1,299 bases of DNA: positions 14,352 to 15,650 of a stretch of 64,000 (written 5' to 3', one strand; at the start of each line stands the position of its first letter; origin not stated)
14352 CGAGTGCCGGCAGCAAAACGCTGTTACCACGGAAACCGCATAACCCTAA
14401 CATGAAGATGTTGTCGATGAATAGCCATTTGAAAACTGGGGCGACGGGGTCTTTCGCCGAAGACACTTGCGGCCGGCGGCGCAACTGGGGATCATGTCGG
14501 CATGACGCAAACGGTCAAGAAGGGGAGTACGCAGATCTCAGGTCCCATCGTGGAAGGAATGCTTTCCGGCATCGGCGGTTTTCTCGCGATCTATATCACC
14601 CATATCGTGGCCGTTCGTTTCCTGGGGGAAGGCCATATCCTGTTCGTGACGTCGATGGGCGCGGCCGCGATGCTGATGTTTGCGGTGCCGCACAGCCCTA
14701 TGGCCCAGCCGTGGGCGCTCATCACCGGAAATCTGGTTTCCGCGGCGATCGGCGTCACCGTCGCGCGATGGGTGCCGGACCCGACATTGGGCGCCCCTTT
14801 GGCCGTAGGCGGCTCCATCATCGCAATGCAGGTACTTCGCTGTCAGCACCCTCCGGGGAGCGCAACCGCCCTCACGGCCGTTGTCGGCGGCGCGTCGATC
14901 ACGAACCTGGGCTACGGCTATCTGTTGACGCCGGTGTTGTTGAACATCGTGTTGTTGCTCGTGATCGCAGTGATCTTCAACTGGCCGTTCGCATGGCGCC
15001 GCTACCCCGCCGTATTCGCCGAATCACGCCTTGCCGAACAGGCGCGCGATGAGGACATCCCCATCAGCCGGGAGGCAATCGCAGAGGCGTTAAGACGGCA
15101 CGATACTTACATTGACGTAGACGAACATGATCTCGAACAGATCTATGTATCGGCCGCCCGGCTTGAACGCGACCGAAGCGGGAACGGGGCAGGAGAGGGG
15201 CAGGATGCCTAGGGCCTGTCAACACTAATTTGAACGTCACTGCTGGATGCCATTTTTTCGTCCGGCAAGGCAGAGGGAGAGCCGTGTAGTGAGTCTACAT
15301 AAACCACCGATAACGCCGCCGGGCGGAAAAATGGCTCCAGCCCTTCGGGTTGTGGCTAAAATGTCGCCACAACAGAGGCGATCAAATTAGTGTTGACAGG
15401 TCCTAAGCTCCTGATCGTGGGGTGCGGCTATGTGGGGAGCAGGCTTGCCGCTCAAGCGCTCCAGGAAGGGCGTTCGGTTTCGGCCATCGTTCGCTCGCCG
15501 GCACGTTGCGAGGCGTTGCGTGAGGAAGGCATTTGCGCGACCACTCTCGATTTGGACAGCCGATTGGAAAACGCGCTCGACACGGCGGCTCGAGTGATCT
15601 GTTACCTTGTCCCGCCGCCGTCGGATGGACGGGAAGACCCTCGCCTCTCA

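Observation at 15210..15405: MITE inserted precisely into an overlapping stop/start junction, with both flanking genes repaired by element sequence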

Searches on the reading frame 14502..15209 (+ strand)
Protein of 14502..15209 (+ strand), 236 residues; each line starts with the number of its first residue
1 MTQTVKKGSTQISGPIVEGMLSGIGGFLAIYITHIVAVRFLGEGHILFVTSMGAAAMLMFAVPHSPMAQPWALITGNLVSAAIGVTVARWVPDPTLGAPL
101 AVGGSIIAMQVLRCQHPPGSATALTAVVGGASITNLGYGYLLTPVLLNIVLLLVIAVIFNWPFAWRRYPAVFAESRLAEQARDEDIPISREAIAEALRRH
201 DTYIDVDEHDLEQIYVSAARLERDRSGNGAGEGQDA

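Call 19: find_encoding_contigs(protein=window:14502-15209:+, flank=3000, max_places=10)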
Protein window:14502-15209:+ (236 aa): 1 contig read that carries it; 1 place shown.
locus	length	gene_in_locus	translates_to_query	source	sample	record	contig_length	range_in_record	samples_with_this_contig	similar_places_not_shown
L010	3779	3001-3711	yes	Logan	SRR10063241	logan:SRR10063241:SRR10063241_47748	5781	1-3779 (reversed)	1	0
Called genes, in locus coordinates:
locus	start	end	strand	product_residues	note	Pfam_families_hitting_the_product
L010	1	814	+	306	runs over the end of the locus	PF01509:TruB_N, PF16198:TruB_C_2, PF09157:TruB-C_2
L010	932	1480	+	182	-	PF00293:NUDIX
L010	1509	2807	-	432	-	PF13432:TPR_16, PF13174:TPR_6 (faint), PF13181:TPR_8 (faint), PF13424:TPR_12 (faint), PF00515:TPR_1 (weak), PF07719:TPR_2 (weak)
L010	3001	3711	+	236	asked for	PF04982:TM_HPP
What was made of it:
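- On Bacterial MITE (generic): A contig break inside the element hints at repetition (call 19).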

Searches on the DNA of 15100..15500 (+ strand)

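Call 8: search_rna_families(source=window, start=15100, end=15500, threshold=evalue, max_evalue=10)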
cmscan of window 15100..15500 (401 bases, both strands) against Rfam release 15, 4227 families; matches with E-value up to 10: 1.
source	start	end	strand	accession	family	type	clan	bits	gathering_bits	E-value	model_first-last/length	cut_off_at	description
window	15125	15143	+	RF01144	sR17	Gene; snRNA; snoRNA; CD-box;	-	11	36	5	37-55/55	no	Small nucleolar RNA sR17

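Call 20: search_dna_similar(query=window:15205-15410:+, collection=plasmids, mode=distant, max_evalue=0.001)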
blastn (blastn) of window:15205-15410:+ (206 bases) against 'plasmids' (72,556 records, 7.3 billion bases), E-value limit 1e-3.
Records with a match: 2; places in all: 3; records where one place covers at least 80% of the query: 0.
Best place of each record, by identity: 60-80% 2.
By first word of the organism name: Methylophaga 1; Halomonas 1.
By predicted mobility (MOB-suite, as given by PLSDB): conjugative 1; non-mobilizable 1.
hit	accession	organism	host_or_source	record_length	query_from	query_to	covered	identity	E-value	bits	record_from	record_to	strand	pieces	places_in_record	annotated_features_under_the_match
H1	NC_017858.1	Methylophaga frappieri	-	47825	34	166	65%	70.7%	5e-8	65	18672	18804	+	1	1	none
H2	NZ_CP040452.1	Halomonas sp. PA16-9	-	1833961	38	148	54%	75.9%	1e-10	74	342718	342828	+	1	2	none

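Call 21: get_annotated_region(hit=H1, flank=3000)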
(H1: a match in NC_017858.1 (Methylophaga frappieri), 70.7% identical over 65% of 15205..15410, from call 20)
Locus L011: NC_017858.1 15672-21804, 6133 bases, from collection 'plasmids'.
description: Methylophaga frappieri plasmid unnamed, complete sequence
organism: Methylophaga frappieri (NCBI taxid 754477)
taxonomy: Bacteria; Pseudomonadota; Gammaproteobacteria; Thiotrichales; Piscirickettsiaceae; Methylophaga; Methylophaga frappieri
host: -; source: -; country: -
typing (MOB-suite, as given by PLSDB): conjugative; replicon IncP; relaxase MOBP; mating-pair formation MPF_T
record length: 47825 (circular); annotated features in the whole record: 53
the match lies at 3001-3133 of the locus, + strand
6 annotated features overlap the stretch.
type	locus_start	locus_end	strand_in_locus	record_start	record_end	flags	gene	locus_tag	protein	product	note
CDS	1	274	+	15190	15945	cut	cysZ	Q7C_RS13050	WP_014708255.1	sulfate transporter CysZ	GO:0000103 - sulfate assimilation [Evidence IEA]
CDS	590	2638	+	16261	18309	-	-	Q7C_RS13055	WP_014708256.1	TonB-dependent receptor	-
CDS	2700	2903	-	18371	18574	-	-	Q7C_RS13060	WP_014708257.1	(2Fe-2S)-binding protein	-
CDS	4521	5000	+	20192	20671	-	-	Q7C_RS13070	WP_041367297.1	hypothetical protein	-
CDS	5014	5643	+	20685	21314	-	-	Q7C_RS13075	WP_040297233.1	muramidase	-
CDS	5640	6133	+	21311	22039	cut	-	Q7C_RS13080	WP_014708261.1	TraX family protein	-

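Call 22: get_annotated_region(hit=H2, flank=3000)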
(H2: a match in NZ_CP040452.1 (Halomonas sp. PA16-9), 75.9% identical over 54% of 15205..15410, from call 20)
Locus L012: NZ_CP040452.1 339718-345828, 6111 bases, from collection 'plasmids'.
description: Halomonas sp. PA16-9 plasmid p_unnamed1, complete sequence
organism: Halomonas sp. PA16-9 (NCBI taxid 2576841)
taxonomy: Bacteria; Pseudomonadota; Gammaproteobacteria; Oceanospirillales; Halomonadaceae; Halomonas; Halomonas sp. PA16-9
host: -; source: -; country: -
typing (MOB-suite, as given by PLSDB): non-mobilizable
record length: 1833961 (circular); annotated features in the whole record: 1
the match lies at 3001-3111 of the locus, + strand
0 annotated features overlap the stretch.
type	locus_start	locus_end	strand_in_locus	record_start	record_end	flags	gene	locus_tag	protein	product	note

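Call 27: search_dna_similar(query=L012:2965-3245:+, collection=plasmids, mode=distant, max_evalue=0.001, max_rows=40)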
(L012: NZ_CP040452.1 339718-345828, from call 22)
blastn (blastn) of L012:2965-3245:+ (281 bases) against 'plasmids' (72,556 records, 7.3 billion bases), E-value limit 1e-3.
Records with a match: 4; places in all: 6; records where one place covers at least 80% of the query: 3.
Best place of each record, by identity: >=99% 1; 60-80% 3.
By first word of the organism name: Azotobacter 2; Halomonas 1; Pseudomonas 1.
By predicted mobility (MOB-suite, as given by PLSDB): non-mobilizable 2; mobilizable 1; conjugative 1.
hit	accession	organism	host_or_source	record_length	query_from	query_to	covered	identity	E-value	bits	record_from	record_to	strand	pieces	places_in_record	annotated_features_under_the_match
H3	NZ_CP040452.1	Halomonas sp. PA16-9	-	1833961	1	281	100%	100.0%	2e-141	508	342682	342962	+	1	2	none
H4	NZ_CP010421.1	Azotobacter chroococcum NCIMB 8003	cell culture,soil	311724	4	272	96%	72.5%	3e-26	126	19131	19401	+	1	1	none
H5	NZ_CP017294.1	Pseudomonas aeruginosa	Homo sapiens,blood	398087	6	272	95%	70.4%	2e-22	113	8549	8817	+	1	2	none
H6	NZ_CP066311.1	Azotobacter chroococcum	single,soil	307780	61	272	75%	73.5%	2e-22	113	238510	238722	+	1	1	none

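Call 28: get_annotated_region(hit=H5, flank=4000)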
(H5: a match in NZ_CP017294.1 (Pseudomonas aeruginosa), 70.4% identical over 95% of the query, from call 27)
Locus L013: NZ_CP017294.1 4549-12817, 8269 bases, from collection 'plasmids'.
description: Pseudomonas aeruginosa strain PA83 plasmid unnamed1, complete sequence
organism: Pseudomonas aeruginosa (NCBI taxid 287)
taxonomy: Bacteria; Pseudomonadota; Gammaproteobacteria; Pseudomonadales; Pseudomonadaceae; Pseudomonas; Pseudomonas aeruginosa
host: -; source: Homo sapiens,blood; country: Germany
typing (MOB-suite, as given by PLSDB): conjugative; replicon IncP; relaxase MOBP; mating-pair formation MPF_T
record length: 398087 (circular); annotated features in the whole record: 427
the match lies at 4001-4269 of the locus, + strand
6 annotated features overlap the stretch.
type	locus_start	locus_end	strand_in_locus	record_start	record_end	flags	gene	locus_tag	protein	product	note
CDS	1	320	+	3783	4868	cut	-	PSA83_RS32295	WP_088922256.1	YCF48-related protein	-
CDS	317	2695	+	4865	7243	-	-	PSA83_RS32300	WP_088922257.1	MMPL family transporter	-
CDS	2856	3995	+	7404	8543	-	-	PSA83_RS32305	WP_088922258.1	acyl-CoA dehydrogenase family protein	-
CDS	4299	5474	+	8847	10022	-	-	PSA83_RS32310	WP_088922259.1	CaiB/BaiF CoA-transferase family protein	-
CDS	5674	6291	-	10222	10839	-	-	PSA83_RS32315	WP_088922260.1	RluA family pseudouridine synthase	GO:0001522 - pseudouridine synthesis [Evidence IEA]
CDS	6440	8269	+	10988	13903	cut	-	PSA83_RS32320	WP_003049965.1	Tn3-like element IS1071 family transposase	GO:0006313 - DNA transposition [Evidence IEA]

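Call 29: get_annotated_region(hit=H4, flank=4000)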
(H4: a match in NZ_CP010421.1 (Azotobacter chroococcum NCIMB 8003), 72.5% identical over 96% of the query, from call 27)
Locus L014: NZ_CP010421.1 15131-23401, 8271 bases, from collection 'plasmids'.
description: Azotobacter chroococcum NCIMB 8003 plasmid pAcX50f, complete sequence
organism: Azotobacter chroococcum NCIMB 8003 (NCBI taxid 1328314)
taxonomy: Bacteria; Pseudomonadota; Gammaproteobacteria; Pseudomonadales; Pseudomonadaceae; Azotobacter; Azotobacter chroococcum; Azotobacter chroococcum NCIMB 8003
host: -; source: cell culture,soil; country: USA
typing (MOB-suite, as given by PLSDB): mobilizable; relaxase MOBH
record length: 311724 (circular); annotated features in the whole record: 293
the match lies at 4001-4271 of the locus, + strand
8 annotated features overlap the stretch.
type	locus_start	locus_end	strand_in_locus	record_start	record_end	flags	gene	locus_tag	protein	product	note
CDS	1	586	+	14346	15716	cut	-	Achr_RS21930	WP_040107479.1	IS1182 family transposase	-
CDS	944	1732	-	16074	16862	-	-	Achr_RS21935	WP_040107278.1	SDR family oxidoreductase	-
CDS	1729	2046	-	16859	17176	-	-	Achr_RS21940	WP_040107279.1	nuclear transport factor 2 family protein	-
CDS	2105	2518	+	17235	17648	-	-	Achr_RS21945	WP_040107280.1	helix-turn-helix domain-containing protein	-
CDS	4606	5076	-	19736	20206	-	-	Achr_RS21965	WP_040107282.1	RidA family protein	-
CDS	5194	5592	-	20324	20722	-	-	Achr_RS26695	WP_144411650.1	hypothetical protein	-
CDS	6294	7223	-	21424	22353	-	-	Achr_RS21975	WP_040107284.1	malate dehydrogenase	-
CDS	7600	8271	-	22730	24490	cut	-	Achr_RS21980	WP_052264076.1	DUF4942 domain-containing protein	-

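Call 30: get_annotated_region(hit=H6, flank=4000)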
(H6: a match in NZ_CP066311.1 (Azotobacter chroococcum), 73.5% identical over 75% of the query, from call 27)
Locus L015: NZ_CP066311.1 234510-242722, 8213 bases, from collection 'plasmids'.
description: Azotobacter chroococcum strain HR1 plasmid unnamed1, complete sequence
organism: Azotobacter chroococcum (NCBI taxid 353)
taxonomy: Bacteria; Pseudomonadota; Gammaproteobacteria; Pseudomonadales; Pseudomonadaceae; Azotobacter; Azotobacter chroococcum
host: -; source: single,soil; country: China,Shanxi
typing (MOB-suite, as given by PLSDB): non-mobilizable
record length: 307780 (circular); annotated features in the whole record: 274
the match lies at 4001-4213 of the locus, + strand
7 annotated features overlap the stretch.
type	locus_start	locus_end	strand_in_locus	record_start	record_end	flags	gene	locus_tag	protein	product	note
CDS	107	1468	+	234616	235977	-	-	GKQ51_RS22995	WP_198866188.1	IS701 family transposase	-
CDS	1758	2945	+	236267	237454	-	-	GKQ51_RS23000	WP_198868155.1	MFS transporter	GO:0055085 - transmembrane transport [Evidence IEA]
CDS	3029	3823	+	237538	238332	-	-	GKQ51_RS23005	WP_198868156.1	SDR family oxidoreductase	-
CDS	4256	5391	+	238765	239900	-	-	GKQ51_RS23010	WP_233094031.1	IS630 family transposase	-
CDS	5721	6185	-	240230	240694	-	-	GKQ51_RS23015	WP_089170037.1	heme-degrading domain-containing protein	-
CDS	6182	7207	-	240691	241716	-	-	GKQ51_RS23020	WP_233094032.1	oxidoreductase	-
CDS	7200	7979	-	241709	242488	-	-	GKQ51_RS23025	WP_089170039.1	DeoR/GlpR family DNA-binding transcription regulator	-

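Call 44: search_rna_families(sources=[L012, L013, L014, L005, L011], threshold=evalue, max_evalue=1)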
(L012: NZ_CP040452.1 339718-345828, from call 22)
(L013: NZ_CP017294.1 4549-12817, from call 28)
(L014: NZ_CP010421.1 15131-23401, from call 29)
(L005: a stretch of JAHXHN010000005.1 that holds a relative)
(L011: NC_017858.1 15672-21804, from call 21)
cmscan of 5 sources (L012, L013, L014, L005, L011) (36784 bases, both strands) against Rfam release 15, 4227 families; matches with E-value up to 1: 0.
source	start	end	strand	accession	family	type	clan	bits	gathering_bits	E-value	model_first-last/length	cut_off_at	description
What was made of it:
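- On Curated structured RNA family (Rfam 15): No relevant hit at E <= 10 on the window element, and none at E <= 1 on five homologous loci (calls 8, 44).
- Rfam has no match (calls 8, 44).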
